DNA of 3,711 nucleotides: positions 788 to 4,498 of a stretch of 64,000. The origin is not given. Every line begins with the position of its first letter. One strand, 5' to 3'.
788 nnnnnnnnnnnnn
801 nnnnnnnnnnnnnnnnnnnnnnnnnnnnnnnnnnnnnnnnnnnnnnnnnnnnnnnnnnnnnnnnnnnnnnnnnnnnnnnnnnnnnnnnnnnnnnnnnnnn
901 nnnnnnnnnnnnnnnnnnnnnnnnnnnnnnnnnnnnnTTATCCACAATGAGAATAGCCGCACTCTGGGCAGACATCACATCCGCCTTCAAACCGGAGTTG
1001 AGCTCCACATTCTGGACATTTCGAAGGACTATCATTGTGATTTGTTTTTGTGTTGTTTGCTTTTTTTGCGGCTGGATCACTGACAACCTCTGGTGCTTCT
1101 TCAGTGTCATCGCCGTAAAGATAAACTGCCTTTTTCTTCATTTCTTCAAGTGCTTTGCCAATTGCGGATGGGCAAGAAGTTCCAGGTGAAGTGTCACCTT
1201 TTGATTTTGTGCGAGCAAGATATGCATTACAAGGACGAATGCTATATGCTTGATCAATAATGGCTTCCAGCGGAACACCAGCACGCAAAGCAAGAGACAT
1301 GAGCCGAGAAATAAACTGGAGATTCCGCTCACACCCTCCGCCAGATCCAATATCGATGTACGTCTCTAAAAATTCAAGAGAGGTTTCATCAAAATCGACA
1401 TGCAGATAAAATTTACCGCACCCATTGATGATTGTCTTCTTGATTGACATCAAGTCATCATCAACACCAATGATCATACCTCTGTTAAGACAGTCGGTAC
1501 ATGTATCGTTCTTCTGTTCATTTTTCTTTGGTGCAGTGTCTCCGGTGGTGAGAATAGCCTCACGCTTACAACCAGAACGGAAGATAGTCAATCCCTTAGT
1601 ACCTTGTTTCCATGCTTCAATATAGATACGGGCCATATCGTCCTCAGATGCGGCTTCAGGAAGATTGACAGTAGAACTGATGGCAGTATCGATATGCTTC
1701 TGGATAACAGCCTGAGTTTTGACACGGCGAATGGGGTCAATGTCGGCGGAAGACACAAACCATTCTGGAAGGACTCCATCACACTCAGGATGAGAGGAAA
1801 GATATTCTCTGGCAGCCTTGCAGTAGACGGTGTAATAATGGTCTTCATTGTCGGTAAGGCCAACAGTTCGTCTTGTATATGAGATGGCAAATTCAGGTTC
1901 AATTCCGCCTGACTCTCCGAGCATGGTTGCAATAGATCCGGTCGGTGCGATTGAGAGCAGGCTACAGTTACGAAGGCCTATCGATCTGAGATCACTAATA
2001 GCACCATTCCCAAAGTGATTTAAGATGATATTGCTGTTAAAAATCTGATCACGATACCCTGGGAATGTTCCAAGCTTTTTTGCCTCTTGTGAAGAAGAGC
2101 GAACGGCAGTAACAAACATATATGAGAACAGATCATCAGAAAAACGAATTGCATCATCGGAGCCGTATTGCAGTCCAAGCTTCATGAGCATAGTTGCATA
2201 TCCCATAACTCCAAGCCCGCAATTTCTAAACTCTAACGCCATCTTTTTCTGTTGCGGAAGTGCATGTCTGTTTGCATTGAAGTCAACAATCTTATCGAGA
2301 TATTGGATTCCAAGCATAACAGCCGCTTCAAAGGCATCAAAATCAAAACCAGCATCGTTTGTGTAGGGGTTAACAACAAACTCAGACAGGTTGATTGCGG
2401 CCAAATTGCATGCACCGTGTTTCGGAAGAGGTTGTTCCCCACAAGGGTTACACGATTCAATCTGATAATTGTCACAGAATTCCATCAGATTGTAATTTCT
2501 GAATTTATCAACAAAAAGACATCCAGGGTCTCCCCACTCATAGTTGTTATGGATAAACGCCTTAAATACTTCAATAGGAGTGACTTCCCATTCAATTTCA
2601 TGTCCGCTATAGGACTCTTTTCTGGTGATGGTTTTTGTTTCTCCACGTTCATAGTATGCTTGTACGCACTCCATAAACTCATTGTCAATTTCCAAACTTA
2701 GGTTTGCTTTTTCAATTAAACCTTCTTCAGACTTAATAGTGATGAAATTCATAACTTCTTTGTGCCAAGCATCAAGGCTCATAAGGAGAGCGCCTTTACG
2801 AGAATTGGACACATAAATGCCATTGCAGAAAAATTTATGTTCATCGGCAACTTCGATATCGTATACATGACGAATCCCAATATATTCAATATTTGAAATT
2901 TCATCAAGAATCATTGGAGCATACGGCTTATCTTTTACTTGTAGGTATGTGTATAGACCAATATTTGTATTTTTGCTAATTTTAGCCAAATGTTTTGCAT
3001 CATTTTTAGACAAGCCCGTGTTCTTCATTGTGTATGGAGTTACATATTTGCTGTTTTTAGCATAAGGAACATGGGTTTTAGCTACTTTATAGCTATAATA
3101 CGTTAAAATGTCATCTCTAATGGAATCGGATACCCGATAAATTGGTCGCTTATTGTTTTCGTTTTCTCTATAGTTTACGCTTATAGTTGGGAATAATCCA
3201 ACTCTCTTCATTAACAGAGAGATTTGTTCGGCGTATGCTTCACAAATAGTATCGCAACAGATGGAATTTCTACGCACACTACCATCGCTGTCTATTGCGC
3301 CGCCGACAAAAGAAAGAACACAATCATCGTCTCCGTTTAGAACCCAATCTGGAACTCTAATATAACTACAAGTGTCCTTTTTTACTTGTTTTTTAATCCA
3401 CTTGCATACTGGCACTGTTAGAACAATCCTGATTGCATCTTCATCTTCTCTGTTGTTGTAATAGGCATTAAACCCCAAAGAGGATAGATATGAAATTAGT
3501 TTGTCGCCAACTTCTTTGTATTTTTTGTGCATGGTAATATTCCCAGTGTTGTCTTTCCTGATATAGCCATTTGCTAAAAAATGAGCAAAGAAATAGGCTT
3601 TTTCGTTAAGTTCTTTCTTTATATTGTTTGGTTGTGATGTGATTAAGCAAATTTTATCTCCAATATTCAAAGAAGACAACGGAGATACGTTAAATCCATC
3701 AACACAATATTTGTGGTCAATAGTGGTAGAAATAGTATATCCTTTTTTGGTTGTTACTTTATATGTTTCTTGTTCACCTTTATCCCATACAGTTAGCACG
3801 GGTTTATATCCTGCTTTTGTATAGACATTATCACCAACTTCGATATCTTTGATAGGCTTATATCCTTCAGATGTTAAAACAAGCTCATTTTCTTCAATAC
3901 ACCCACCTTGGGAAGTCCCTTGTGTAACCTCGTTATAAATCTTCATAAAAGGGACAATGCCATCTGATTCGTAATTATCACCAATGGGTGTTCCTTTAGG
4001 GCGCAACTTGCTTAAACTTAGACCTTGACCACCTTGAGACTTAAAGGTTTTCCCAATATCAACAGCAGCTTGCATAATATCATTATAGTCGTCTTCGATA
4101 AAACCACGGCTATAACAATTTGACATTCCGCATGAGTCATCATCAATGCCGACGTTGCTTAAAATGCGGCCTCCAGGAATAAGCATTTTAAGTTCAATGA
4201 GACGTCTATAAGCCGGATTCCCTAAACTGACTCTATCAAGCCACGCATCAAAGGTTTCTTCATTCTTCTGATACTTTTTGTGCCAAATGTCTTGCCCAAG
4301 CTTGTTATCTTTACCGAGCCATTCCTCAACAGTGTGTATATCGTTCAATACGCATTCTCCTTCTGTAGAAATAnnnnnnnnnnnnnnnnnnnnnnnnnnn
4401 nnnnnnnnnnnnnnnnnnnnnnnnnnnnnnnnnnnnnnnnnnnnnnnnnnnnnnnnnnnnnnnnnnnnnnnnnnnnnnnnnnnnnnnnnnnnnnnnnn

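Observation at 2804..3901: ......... intein splitting the NrdJ active-site motif, with non-canonical C-terminal Ser-Asn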

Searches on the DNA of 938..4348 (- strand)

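Call 7: search_dna_similar(query=window:938-4348:-, collection=phages, mode=near, max_rows=30)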
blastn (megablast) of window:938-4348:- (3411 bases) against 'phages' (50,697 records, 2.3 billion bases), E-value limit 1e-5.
No match.

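Call 46: search_rna_families(source=L004, start=7700, end=9000, threshold=evalue, max_evalue=0.1)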
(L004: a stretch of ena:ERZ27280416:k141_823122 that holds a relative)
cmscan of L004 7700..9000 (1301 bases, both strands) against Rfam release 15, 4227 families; matches with E-value up to 0.1: 1.
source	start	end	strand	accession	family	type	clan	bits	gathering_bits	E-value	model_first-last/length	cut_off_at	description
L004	7878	8048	+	RF00028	Intron_gpI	Intron;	-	18.7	50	0.049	1-253/253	no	Group I catalytic intron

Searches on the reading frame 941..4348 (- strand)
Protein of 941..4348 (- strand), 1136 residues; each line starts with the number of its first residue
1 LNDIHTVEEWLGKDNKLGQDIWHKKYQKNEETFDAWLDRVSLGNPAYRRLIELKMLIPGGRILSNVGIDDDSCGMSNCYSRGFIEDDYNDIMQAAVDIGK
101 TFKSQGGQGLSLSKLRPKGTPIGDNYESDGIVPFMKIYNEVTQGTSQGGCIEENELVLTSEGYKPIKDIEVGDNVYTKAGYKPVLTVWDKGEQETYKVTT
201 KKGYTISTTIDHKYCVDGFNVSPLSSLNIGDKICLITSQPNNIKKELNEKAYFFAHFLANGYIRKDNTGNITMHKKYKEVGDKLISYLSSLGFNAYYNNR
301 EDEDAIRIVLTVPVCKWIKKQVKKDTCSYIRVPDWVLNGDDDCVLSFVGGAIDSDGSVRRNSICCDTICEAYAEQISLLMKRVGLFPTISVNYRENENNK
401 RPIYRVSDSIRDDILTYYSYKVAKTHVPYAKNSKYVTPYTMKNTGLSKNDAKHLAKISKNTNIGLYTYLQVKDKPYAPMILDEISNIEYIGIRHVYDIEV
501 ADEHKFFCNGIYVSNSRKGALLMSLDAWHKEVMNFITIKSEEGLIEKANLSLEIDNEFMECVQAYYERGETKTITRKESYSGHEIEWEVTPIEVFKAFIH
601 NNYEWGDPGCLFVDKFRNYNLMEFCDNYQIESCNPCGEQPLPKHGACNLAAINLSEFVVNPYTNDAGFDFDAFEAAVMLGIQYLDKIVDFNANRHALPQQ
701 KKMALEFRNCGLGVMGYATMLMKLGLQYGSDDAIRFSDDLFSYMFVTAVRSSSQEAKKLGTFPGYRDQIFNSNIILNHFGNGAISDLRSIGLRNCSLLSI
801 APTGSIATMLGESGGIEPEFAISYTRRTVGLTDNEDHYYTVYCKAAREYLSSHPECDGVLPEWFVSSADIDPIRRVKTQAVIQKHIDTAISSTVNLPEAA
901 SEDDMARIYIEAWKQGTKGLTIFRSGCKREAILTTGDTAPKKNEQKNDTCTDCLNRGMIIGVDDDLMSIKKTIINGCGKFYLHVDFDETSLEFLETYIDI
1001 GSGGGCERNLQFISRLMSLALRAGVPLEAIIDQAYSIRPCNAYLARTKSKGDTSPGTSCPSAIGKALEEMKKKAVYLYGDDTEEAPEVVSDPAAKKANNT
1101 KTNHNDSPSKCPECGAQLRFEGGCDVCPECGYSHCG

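Call 4: search_protein_families(library=pfam, proteins=[window:941-4348:-], max_evalue=0.1)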
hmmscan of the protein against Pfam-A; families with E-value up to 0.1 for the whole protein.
window:941-4348:- (1136 aa): 9 families
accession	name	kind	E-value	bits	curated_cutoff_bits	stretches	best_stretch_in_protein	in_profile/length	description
PF02867.20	Ribonuc_red_lgC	-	4.2e-89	300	23.9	2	515-922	74-522/523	Ribonucleotide reductase, barrel domain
PF12637.14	TSCPD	-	2.1e-15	57.2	22.8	1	972-1070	6-87/88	TSCPD domain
PF14528.11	LAGLIDADG_3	-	5.2e-11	43.1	22.5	1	342-408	1-68/82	LAGLIDADG-like domain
PF14890.11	Intein_splicing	-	2.2e-09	37.7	35.8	1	179-515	37-155/155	Intein splicing domain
PF05204.19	Hom_end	-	6e-06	26.8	21.1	1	259-304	24-69/110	Homing endonuclease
PF07591.16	PT-HINT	-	8.3e-05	23.3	27.7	1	156-233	1-87/137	Pretoxin HINT domain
PF05203.21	Hom_end_hint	-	0.014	15.8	32.1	1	157-282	9-125/228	Hom_end-associated Hint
PF01079.26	Hint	-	0.043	13.8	29.7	0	145-212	8-84/213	Hint module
PF18546.6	MetOD1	-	0.059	13.9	23.8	0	272-324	48-99/142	Methanogen output domain 1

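Call 5: search_protein_families(library=ncbifam, proteins=[window:941-4348:-], max_evalue=0.1)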
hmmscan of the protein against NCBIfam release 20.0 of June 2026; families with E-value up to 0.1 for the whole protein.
window:941-4348:- (1136 aa): 28 families (the best 25 are shown)
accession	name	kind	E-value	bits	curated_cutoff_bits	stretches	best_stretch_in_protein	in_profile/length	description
NF006417.0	PRK08665.1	equivalog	3.8e-129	432.1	961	2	516-1136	169-759/759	vitamin B12-dependent ribonucleotide reductase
TIGR02504.1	NrdJ_Z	equivalog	1.9e-122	409.9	399.95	2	508-931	146-604/606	adenosylcobalamin-dependent ribonucleoside-diphosphate reductase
NF005010.0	PRK06406.1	subfamily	3.6e-75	253.7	1125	2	515-949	323-741/771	vitamin B12-dependent ribonucleotide reductase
NF005991.0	PRK08115.1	equivalog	4e-70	236.8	854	2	607-948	451-792/858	vitamin B12-dependent ribonucleotide reductase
NF005401.0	PRK06948.1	subfamily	4.4e-62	210.6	906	1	502-941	153-598/604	ribonucleotide reductase-like protein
TIGR02506.1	NrdE_NrdA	equivalog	2.2e-61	208.1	341.05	2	515-919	153-609/616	ribonucleoside-diphosphate reductase subunit alpha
NF005122.0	PRK06556.1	equivalog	1.6e-57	195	859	4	547-767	287-492/960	vitamin B12-dependent ribonucleotide reductase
NF006207.0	PRK08332.1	equivalog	6.2e-43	146.3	2400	3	635-928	1241-1557/1684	vitamin B12-dependent ribonucleotide reductase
NF005101.0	PRK06539.1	equivalog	5.5e-40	137.1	988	3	629-767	434-569/822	ribonucleoside-diphosphate reductase subunit alpha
NF006577.0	PRK09102.1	equivalog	3e-38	131.5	620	3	515-829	164-458/604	ribonucleoside-diphosphate reductase subunit alpha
NF006665.0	PRK09209.1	equivalog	7e-33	113.9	1057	2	646-925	490-748/761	ribonucleoside-diphosphate reductase subunit alpha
NF005736.0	PRK07562.1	equivalog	1.5e-31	108.9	1737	2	548-768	397-603/1222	vitamin B12-dependent ribonucleotide reductase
NF005483.0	PRK07088.1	equivalog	3.1e-31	108.3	1214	3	646-925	495-751/764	ribonucleoside-diphosphate reductase subunit alpha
NF005544.0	PRK07207.1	equivalog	5.8e-31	107.1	965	3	645-775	601-725/965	ribonucleoside-diphosphate reductase subunit alpha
NF006279.0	PRK08447.1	equivalog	2.1e-27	95.9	1082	3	645-775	495-613/789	ribonucleoside-diphosphate reductase subunit alpha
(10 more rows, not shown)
